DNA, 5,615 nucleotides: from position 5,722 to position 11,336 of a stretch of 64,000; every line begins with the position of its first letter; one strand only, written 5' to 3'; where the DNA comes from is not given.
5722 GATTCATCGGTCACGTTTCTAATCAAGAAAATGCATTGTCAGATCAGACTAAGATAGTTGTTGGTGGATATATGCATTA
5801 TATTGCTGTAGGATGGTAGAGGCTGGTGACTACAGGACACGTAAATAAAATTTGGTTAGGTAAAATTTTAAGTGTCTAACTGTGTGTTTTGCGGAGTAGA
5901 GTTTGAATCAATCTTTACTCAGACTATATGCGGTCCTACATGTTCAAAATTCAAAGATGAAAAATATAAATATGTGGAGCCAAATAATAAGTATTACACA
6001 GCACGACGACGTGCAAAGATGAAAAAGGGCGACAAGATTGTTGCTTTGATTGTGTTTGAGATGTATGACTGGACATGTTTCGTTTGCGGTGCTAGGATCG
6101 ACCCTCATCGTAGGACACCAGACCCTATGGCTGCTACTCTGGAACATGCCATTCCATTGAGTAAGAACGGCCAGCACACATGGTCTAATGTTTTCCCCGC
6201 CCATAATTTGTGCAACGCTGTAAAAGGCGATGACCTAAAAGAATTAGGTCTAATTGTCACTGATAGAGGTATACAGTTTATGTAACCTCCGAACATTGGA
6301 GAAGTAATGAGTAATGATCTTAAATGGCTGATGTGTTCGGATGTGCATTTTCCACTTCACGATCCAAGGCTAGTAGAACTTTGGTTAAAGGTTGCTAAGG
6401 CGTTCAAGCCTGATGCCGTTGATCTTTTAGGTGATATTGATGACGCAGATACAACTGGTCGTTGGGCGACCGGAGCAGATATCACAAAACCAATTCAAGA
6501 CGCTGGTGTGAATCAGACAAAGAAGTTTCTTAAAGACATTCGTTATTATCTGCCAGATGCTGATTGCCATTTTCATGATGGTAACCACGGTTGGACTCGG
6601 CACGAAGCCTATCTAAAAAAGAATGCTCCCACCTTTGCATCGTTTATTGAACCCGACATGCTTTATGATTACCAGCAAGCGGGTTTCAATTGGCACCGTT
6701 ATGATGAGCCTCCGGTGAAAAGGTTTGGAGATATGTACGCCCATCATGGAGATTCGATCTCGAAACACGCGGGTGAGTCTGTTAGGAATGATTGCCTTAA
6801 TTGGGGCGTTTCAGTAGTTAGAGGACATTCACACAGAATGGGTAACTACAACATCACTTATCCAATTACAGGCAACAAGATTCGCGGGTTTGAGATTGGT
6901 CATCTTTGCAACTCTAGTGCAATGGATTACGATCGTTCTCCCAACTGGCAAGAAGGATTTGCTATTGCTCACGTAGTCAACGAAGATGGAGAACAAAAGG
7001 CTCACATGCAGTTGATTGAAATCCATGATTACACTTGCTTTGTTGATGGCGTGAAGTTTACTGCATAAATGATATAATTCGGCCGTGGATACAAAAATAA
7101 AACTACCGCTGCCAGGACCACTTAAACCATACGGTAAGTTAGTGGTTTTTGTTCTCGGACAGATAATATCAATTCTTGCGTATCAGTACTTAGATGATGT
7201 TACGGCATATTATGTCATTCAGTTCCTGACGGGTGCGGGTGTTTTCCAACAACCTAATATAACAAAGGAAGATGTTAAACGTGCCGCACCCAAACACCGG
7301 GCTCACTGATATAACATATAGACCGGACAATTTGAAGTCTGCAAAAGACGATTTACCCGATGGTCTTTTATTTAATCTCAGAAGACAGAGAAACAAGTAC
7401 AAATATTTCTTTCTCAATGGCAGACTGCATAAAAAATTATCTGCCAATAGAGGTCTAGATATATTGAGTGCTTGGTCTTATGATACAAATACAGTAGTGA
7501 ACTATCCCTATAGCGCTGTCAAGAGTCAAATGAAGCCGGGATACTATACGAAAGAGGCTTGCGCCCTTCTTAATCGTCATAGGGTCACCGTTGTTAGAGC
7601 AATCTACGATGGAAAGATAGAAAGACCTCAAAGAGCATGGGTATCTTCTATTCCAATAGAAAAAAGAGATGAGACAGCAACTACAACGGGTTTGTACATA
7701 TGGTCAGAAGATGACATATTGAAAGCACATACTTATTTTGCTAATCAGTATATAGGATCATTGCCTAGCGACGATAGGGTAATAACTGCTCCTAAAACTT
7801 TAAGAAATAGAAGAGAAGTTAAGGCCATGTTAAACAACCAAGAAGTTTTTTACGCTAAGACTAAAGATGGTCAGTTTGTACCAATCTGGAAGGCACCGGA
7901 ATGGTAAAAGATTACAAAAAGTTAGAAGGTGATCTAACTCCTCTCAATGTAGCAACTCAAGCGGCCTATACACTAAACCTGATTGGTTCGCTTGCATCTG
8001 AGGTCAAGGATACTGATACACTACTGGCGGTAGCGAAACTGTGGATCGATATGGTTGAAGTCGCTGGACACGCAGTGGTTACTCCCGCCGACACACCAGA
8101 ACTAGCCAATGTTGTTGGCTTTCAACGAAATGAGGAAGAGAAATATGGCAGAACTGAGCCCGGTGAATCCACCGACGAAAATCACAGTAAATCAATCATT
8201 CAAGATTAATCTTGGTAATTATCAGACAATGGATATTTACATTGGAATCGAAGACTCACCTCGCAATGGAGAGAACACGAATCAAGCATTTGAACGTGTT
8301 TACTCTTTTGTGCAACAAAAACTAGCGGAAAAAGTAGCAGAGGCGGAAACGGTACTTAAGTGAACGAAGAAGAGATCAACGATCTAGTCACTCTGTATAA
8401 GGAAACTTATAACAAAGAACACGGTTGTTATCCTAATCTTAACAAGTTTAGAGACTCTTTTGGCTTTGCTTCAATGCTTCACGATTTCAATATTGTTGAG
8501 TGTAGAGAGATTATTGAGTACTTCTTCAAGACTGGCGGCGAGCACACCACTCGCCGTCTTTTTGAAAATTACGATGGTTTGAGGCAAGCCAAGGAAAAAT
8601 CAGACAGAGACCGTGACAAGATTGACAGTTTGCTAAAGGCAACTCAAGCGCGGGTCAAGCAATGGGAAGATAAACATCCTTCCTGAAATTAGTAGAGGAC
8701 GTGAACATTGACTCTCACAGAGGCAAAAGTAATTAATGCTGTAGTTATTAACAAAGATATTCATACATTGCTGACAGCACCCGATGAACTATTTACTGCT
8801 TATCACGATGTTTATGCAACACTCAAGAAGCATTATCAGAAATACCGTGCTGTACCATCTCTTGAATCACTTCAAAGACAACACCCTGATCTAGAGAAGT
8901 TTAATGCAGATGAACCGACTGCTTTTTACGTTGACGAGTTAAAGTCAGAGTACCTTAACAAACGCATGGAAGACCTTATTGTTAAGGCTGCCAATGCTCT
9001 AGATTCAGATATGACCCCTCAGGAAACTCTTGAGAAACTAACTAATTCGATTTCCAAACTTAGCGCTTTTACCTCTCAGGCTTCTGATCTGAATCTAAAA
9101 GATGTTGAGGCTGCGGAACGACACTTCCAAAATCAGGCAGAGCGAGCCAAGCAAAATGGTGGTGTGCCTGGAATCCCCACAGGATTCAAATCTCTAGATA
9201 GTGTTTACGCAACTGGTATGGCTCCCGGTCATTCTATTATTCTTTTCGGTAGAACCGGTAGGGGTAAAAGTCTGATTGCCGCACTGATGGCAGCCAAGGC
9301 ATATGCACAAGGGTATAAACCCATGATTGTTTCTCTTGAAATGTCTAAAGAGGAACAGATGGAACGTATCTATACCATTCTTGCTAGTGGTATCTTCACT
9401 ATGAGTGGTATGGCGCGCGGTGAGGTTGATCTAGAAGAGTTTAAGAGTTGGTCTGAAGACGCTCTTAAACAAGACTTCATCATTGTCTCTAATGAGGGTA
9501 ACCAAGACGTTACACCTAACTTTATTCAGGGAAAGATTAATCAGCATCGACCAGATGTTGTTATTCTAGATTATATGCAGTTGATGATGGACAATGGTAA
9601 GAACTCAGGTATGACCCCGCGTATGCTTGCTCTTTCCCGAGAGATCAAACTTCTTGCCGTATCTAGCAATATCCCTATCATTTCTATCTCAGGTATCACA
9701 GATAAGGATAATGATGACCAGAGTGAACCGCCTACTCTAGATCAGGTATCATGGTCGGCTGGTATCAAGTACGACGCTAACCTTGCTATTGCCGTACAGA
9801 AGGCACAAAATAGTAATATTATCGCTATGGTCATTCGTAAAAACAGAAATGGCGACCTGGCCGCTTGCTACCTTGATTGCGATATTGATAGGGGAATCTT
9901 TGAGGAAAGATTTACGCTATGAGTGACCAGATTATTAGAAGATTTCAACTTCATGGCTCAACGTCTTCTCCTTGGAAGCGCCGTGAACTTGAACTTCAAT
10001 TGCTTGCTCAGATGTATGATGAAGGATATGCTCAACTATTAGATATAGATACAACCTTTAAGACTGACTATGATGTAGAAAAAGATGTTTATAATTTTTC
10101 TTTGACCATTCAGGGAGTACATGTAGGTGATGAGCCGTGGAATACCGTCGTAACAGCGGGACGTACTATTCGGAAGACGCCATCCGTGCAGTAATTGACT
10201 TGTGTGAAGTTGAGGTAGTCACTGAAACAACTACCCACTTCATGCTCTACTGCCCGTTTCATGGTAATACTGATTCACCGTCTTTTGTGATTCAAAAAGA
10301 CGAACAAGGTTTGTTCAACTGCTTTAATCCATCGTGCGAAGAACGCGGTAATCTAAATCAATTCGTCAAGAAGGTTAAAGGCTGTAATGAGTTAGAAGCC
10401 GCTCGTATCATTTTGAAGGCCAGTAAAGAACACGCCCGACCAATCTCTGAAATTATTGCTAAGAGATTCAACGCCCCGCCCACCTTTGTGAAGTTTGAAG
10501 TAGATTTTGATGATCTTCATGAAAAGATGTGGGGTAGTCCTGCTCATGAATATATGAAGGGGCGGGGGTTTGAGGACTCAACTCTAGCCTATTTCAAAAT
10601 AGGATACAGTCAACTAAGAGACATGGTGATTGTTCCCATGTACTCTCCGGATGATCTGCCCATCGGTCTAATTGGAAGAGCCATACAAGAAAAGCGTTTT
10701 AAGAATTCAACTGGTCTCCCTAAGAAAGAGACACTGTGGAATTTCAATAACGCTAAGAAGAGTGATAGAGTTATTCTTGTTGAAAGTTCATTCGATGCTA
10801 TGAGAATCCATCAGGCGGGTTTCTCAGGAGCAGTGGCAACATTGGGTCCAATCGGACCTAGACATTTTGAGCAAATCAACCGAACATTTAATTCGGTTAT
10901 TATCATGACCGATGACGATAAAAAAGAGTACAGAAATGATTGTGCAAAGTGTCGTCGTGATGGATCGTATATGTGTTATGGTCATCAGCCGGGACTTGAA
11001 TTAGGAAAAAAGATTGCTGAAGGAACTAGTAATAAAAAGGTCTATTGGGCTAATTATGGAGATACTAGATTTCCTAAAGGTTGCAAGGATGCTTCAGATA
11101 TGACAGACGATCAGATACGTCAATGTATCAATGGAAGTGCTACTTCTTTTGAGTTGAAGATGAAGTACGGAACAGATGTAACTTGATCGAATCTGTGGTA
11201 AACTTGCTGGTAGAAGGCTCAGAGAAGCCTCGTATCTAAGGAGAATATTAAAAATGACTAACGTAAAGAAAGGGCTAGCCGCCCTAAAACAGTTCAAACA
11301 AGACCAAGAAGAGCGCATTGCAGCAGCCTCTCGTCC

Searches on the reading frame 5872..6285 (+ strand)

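Call 32: search_protein_families(library=pfam, proteins=[window:5872-6285:+], max_evalue=0.01)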
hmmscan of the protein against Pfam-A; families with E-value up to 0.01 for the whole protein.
window:5872-6285:+ (137 aa): 2 families
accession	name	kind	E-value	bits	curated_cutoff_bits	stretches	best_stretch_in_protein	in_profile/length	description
PF01844.29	HNH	-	5.4e-07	30.1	21.4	1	69-120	1-46/47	HNH endonuclease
PF14279.12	HNH_5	-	6.3e-05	23.3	27.5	1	88-123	13-48/56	HNH endonuclease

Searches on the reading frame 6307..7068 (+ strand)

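Call 9: search_protein_families(library=phrogs, proteins=[window:6307-7068:+], max_evalue=0.00001)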
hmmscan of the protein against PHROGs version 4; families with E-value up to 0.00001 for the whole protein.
window:6307-7068:+ (253 aa): 2 families
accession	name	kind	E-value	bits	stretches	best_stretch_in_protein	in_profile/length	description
phrog_221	-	other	2e-55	189.5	1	3-252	110-362/367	metallo-phosphoesterase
phrog_20266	-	other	4.6e-16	59.6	1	8-110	178-278/450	metallo-phosphoesterase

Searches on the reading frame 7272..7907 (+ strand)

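Call 32: search_protein_families(library=pfam, proteins=[window:7272-7907:+], max_evalue=0.01)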
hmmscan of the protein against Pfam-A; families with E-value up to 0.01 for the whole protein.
window:7272-7907:+ (211 aa): 1 family
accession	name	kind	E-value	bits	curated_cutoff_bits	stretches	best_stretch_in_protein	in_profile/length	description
PF12728.13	HTH_17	-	0.0021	18.7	27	1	93-117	4-29/51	Helix-turn-helix domain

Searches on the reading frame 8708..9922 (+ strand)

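Call 9: search_protein_families(library=phrogs, proteins=[window:8708-9922:+], max_evalue=0.00001)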
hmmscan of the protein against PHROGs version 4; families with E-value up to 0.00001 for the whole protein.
window:8708-9922:+ (404 aa): 3 families
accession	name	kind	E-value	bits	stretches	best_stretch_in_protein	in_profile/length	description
phrog_19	-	DNA, RNA and nucleotide metabolism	1.2e-62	213.7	1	4-400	163-580/621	DnaB-like replicative helicase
phrog_239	-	DNA, RNA and nucleotide metabolism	1.2e-26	94.9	1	137-401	323-599/801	DNA primase/helicase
phrog_243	-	DNA, RNA and nucleotide metabolism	4.8e-21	75.9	1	142-385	5-247/273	DnaB-like replicative helicase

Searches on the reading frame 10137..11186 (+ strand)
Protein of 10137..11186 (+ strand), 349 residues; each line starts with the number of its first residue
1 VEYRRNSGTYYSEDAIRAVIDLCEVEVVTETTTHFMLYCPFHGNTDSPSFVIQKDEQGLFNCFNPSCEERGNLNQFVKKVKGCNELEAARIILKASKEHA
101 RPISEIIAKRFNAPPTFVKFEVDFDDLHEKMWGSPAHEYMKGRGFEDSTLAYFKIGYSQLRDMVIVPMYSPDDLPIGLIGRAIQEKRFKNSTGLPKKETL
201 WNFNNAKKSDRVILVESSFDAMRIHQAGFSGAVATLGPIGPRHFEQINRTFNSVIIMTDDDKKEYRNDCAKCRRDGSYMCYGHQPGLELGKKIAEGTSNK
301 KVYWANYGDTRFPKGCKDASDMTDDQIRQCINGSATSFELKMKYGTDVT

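Call 9: search_protein_families(library=phrogs, proteins=[window:10137-11186:+], max_evalue=0.00001)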
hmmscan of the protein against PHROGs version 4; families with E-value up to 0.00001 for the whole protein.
window:10137-11186:+ (349 aa): 5 families
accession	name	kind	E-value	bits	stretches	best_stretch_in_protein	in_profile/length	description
phrog_47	-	DNA, RNA and nucleotide metabolism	1.3e-49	170.6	1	12-343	27-345/947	DNA primase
phrog_6444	-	DNA, RNA and nucleotide metabolism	1.6e-20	74.5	2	157-262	197-313/577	DNA primase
phrog_239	-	DNA, RNA and nucleotide metabolism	7.9e-16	59.1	1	32-326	38-299/801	DNA primase/helicase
phrog_360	-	DNA, RNA and nucleotide metabolism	2.6e-07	31.8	1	13-104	5-95/133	DNA primase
phrog_849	-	DNA, RNA and nucleotide metabolism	2.4e-06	27.8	1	136-262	149-297/435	DNA primase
